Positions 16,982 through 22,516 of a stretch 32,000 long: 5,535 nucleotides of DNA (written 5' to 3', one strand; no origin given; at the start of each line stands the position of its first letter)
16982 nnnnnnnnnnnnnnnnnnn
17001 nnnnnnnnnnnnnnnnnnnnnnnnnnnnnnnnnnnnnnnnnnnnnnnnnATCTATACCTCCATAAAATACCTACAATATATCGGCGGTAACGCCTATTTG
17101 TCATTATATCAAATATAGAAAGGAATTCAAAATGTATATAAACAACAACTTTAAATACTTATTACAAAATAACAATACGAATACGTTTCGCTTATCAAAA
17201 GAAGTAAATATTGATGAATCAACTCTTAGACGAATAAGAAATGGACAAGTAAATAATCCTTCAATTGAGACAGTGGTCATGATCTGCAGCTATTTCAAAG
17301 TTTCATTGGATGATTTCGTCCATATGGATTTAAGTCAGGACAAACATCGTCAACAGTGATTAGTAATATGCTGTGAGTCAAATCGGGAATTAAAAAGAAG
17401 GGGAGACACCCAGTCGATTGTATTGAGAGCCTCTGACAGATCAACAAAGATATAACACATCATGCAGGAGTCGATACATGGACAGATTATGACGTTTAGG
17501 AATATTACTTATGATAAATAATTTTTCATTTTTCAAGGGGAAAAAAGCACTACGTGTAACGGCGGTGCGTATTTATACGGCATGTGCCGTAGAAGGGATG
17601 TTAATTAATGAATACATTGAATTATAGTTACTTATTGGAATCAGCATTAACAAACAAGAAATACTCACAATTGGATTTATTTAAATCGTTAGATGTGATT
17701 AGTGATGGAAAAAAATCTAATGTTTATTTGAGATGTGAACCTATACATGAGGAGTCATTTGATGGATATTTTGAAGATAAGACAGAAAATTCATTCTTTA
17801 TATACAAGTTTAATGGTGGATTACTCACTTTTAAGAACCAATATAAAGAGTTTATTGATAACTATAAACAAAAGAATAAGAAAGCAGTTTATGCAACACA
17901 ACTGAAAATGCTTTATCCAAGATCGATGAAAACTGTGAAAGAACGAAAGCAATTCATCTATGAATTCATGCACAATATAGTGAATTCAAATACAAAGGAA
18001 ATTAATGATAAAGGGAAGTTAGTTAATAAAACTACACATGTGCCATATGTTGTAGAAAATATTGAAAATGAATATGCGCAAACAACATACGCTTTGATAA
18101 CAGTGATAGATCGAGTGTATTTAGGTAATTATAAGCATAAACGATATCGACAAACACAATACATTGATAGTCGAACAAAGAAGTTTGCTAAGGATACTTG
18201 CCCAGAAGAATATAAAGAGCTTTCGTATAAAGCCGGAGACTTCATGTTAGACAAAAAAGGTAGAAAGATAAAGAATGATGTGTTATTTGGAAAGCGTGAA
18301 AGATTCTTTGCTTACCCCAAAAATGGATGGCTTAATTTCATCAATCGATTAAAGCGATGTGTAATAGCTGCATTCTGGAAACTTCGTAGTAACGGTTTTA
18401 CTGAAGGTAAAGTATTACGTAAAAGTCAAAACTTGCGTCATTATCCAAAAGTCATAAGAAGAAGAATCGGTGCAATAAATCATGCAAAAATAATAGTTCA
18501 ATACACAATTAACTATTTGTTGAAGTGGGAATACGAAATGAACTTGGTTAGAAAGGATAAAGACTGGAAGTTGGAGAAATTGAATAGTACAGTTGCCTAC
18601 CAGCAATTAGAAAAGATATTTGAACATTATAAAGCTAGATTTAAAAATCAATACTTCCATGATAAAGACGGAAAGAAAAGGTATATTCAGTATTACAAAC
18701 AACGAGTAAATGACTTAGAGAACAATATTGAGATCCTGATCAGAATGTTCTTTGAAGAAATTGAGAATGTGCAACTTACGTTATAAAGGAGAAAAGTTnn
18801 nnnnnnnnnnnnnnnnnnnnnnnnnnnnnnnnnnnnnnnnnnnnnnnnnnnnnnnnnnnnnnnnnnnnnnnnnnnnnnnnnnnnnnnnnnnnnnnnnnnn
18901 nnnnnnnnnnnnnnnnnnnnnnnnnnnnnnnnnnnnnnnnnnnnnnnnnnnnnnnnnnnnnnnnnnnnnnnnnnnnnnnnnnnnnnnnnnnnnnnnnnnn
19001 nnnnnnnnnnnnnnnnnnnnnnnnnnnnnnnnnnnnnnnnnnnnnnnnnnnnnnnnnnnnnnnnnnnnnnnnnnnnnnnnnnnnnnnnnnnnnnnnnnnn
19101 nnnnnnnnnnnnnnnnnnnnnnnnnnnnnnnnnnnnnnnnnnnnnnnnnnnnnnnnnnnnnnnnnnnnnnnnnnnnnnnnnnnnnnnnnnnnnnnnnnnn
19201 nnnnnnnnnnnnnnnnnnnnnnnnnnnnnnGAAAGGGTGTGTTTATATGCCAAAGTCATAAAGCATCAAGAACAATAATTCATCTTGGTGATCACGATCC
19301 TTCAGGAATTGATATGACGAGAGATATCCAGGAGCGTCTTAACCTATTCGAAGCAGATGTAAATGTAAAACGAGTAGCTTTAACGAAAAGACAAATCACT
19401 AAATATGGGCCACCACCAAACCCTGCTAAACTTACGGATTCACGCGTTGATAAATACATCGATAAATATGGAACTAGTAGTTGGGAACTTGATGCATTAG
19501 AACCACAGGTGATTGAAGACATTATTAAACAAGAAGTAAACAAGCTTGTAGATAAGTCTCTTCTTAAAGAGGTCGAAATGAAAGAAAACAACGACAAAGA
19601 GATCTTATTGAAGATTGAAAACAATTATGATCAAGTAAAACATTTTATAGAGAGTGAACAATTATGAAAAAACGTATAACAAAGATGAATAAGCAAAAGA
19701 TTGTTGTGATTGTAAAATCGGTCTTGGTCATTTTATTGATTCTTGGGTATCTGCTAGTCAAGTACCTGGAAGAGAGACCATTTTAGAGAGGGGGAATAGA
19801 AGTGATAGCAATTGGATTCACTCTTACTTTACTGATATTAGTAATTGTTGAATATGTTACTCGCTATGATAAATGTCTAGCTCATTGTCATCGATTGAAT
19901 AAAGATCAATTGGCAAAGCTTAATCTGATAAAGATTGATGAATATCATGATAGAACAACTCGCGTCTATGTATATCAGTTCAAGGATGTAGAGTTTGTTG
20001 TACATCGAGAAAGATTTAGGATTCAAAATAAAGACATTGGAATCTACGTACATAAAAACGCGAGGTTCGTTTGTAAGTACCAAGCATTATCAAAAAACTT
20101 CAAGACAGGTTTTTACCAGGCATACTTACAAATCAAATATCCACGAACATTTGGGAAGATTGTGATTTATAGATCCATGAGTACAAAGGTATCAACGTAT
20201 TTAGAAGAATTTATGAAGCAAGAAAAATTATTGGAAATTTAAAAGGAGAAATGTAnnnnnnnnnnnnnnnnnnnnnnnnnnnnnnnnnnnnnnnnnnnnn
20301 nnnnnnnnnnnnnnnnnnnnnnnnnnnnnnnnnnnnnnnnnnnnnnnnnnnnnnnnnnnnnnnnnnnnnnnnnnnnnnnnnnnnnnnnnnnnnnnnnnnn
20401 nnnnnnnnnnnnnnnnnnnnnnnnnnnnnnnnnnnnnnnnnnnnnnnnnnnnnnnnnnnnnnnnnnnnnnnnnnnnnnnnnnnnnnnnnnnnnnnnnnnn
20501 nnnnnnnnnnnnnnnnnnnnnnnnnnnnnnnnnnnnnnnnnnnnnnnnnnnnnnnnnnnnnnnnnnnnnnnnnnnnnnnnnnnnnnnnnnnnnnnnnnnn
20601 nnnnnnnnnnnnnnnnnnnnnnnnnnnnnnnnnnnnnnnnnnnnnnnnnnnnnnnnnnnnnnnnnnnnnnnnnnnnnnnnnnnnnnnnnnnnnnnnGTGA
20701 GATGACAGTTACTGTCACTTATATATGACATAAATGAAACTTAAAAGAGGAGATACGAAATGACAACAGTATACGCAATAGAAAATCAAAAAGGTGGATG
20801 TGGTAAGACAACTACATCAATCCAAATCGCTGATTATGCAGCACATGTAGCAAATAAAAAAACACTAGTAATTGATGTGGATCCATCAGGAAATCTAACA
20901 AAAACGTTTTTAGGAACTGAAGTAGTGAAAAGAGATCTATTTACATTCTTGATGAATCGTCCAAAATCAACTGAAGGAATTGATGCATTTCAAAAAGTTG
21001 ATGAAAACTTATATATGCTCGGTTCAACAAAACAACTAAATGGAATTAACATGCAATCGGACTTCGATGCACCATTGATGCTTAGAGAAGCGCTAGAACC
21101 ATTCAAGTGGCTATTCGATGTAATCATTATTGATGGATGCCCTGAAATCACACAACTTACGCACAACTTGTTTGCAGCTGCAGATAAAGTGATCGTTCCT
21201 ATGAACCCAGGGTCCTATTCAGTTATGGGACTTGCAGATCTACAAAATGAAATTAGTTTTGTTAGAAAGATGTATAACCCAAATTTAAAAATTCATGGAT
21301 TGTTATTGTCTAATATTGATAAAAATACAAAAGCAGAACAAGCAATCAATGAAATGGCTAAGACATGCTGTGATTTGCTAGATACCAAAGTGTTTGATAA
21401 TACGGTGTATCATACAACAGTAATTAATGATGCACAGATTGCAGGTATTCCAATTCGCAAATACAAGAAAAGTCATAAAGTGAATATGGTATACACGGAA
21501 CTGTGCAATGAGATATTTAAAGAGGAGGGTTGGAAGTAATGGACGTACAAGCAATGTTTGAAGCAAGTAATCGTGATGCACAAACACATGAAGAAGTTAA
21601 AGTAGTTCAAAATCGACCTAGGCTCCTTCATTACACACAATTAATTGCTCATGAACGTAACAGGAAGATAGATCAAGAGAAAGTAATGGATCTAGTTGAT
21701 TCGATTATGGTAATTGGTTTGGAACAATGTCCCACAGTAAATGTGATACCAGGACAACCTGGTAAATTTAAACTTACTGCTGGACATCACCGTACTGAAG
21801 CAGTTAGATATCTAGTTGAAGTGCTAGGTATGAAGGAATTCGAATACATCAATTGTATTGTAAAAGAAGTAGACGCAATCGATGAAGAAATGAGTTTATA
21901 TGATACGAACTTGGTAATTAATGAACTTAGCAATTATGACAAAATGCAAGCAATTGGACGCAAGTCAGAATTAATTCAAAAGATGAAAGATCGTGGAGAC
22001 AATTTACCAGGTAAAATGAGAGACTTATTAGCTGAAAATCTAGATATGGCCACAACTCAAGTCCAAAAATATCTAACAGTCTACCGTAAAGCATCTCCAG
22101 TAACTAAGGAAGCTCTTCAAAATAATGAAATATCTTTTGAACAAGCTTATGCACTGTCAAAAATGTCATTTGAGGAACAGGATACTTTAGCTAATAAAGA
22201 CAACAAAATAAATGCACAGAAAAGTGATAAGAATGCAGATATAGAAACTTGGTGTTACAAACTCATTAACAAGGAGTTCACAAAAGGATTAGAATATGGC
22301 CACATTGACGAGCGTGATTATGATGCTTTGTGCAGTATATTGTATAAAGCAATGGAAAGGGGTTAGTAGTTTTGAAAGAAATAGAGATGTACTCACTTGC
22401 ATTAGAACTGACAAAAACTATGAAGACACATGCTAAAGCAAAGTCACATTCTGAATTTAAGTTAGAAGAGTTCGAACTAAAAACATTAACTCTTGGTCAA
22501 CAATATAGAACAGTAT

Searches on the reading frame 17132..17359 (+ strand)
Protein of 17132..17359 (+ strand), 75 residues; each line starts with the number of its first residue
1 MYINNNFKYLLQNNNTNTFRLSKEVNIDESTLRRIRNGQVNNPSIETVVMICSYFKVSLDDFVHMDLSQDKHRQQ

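Call 11: search_protein_families(library=pfam, proteins=[window:17132-17359:+], max_evalue=0.01)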
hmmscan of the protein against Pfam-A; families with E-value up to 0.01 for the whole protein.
window:17132-17359:+ (75 aa): 3 families
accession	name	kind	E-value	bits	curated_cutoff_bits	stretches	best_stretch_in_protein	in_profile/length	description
PF13443.12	HTH_26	-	1.5e-10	41.6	22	1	7-63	2-58/63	Cro/C1-type HTH DNA-binding domain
PF01381.28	HTH_3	-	1.5e-07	31.8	23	1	21-62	15-55/55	Helix-turn-helix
PF12844.13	HTH_19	-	0.00014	22.2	30.2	1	6-63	3-59/64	Helix-turn-helix domain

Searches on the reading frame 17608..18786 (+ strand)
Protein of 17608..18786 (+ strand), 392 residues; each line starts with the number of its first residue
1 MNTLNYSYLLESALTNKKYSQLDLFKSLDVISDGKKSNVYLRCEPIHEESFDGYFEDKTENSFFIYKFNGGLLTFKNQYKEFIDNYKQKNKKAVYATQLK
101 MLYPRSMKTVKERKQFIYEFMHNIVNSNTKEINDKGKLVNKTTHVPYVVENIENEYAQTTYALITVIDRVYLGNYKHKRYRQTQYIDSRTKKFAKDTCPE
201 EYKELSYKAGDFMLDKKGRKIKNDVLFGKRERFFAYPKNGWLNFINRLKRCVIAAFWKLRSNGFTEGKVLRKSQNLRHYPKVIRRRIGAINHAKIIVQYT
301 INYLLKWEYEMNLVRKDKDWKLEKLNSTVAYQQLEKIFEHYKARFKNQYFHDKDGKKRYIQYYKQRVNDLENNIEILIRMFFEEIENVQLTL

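Call 10: search_protein_families(library=pfam, proteins=[window:17608-18786:+], max_evalue=0.01)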
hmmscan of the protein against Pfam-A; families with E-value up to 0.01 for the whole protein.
window:17608-18786:+ (392 aa): 1 family
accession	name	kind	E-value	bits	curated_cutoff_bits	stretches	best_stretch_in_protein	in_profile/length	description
PF08411.15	Exonuc_X-T_C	-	0.00037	20.2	27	1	310-389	169-247/269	Exonuclease C-terminal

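Call 36: search_protein_families(library=phrogs, proteins=[window:17608-18786:+], max_evalue=0.1)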
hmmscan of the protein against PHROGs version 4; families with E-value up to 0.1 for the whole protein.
window:17608-18786:+ (392 aa): 0 families

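Call 38: search_protein_families(library=ncbifam, proteins=[window:17608-18786:+], max_evalue=0.1)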
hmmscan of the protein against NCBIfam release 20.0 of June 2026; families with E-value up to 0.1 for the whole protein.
window:17608-18786:+ (392 aa): 1 family
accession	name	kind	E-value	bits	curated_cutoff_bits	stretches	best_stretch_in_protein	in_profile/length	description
NF010654.0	PRK14053.1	equivalog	0.055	12.9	279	0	124-189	84-148/197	methyltransferase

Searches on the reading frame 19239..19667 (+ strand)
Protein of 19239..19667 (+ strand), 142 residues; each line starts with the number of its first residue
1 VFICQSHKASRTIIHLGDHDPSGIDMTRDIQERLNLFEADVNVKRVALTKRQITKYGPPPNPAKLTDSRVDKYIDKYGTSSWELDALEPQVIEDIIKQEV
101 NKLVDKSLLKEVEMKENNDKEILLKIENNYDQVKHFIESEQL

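Call 10: search_protein_families(library=pfam, proteins=[window:19239-19667:+], max_evalue=0.01)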
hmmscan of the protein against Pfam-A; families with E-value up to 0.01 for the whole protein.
window:19239-19667:+ (142 aa): 0 families

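Call 36: search_protein_families(library=phrogs, proteins=[window:19239-19667:+], max_evalue=0.1)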
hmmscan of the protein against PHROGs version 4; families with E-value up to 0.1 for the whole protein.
window:19239-19667:+ (142 aa): 1 family
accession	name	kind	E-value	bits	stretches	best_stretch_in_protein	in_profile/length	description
phrog_6247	-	DNA, RNA and nucleotide metabolism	3.8e-43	148.8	1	10-139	170-301/303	DNA topoisomerase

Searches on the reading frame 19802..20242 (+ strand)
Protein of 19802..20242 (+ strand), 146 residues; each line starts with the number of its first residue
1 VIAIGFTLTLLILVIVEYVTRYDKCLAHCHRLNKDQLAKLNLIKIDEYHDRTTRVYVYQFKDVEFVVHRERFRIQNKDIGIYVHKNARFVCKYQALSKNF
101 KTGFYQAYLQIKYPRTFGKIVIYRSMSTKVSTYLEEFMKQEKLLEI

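Call 11: search_protein_families(library=pfam, proteins=[window:19802-20242:+], max_evalue=0.01)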
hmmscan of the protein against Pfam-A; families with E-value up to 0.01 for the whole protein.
window:19802-20242:+ (146 aa): 1 family
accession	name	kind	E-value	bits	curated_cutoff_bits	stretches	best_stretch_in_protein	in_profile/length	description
PF01030.30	Recep_L_domain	-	0.0012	19.4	21.8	1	30-94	42-104/112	Receptor L domain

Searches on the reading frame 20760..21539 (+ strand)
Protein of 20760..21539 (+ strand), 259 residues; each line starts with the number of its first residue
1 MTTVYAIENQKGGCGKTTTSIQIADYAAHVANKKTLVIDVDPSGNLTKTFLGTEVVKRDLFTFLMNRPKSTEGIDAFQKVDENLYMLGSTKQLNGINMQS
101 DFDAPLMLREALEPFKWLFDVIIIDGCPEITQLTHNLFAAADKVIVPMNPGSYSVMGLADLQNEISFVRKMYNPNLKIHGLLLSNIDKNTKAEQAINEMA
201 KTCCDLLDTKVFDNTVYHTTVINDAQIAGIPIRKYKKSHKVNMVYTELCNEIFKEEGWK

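Call 10: search_protein_families(library=pfam, proteins=[window:20760-21539:+], max_evalue=0.01)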
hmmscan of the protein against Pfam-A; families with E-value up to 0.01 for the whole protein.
window:20760-21539:+ (259 aa): 8 families
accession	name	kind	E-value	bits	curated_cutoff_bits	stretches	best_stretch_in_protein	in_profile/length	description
PF13614.12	AAA_31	-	2.6e-35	122.4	27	1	4-178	3-177/177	AAA domain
PF01656.29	CbiA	-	2.3e-16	60.3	25.4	1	6-230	2-123/125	CobQ/CobB/MinD/ParA nucleotide binding domain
PF09140.17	MipZ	-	4.6e-06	26.6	20.7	1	7-150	5-131/262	ATPase MipZ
PF00142.24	Fer4_NifH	-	7.8e-06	26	25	1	11-57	8-53/271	4Fe-4S iron sulfur cluster binding proteins, NifH/frxC family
PF02374.21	ArsA_ATPase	-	3.1e-05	23.8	24.3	1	11-51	9-48/305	Anion-transporting ATPase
PF10609.15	ParA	-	5.4e-05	23.2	27.1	1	3-252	4-245/246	NUBPL iron-transfer P-loop NTPase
PF00448.28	SRP54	-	0.0001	22.5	22.7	0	84-197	48-161/196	SRP54-type protein, GTPase domain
PF06564.18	CBP_BcsQ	-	0.0069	16.4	21.3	1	6-150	5-147/234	Cellulose biosynthesis protein BcsQ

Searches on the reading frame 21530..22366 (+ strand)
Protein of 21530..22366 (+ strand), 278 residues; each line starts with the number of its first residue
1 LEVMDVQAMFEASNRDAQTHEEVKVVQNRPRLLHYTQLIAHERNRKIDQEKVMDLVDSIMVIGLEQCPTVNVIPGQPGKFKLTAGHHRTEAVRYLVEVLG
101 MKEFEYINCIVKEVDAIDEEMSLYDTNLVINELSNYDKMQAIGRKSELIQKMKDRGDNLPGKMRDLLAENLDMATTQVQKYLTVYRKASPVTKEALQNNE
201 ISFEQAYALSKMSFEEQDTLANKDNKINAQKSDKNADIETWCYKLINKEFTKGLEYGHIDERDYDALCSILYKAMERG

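Call 10: search_protein_families(library=pfam, proteins=[window:21530-22366:+], max_evalue=0.01)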
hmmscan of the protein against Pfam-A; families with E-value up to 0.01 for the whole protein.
window:21530-22366:+ (278 aa): 0 families

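Call 36: search_protein_families(library=phrogs, proteins=[window:21530-22366:+], max_evalue=0.1)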
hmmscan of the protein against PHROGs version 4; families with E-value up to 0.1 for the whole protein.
window:21530-22366:+ (278 aa): 8 families
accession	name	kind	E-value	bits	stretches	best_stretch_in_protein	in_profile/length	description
phrog_4715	-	DNA, RNA and nucleotide metabolism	1.4e-32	113.8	1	12-230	127-354/630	ParB-like partition protein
phrog_15982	-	unknown function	5.8e-23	82.6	1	29-233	27-235/453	-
phrog_27290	-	unknown function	2.4e-15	57.3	1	50-227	49-225/517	-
phrog_3264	-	DNA, RNA and nucleotide metabolism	2e-11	45.1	1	41-237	61-257/337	ParB-like partition protein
phrog_1033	-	DNA, RNA and nucleotide metabolism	5.5e-10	40.5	1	23-235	31-226/334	ParB-like partition protein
phrog_21315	-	unknown function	2.1e-06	28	1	30-223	10-190/415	-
phrog_7783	-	unknown function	0.0072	16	1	160-211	119-169/634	-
phrog_26387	-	DNA, RNA and nucleotide metabolism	0.013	15.9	1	32-103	12-79/252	ParB-like partition nuclease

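Call 37: search_protein_families(library=pfam, proteins=[window:21530-22366:+], max_evalue=10)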
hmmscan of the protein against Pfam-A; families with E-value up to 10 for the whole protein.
window:21530-22366:+ (278 aa): 1 family
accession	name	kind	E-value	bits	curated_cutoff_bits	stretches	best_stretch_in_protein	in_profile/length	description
PF14327.11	CSTF2_hinge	-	0.034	15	27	1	123-182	12-67/81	Hinge domain of cleavage stimulation factor subunit 2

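Call 38: search_protein_families(library=ncbifam, proteins=[window:21530-22366:+], max_evalue=0.1)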
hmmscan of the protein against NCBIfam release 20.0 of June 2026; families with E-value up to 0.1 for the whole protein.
window:21530-22366:+ (278 aa): 6 families
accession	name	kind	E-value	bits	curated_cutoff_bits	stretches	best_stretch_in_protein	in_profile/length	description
TIGR03764.1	ICE_PFGI_1_parB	hypoth_equivalog_domain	7.6e-06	25.8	143.75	1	25-113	5-94/260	ParB family protein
TIGR03734.1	PRTRC_parB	hypoth_equivalog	0.00039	19.1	278.6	1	45-222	10-170/555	PRTRC system ParB family protein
TIGR00180.1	parB_part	domain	0.00072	19.4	58.45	1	42-151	18-121/186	ParB/RepB/Spo0J family partition protein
NF010406.0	PRK13832.1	subfamily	0.00085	18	640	1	41-148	18-118/578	plasmid partitioning protein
NF053625.1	SerKinSerKArch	equivalog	0.0059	15.8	380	1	30-103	16-82/244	ADP-dependent L-serine kinase SerK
TIGR00442.1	hisS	equivalog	0.013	14.5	286.75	1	96-204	125-228/406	histidine--tRNA ligase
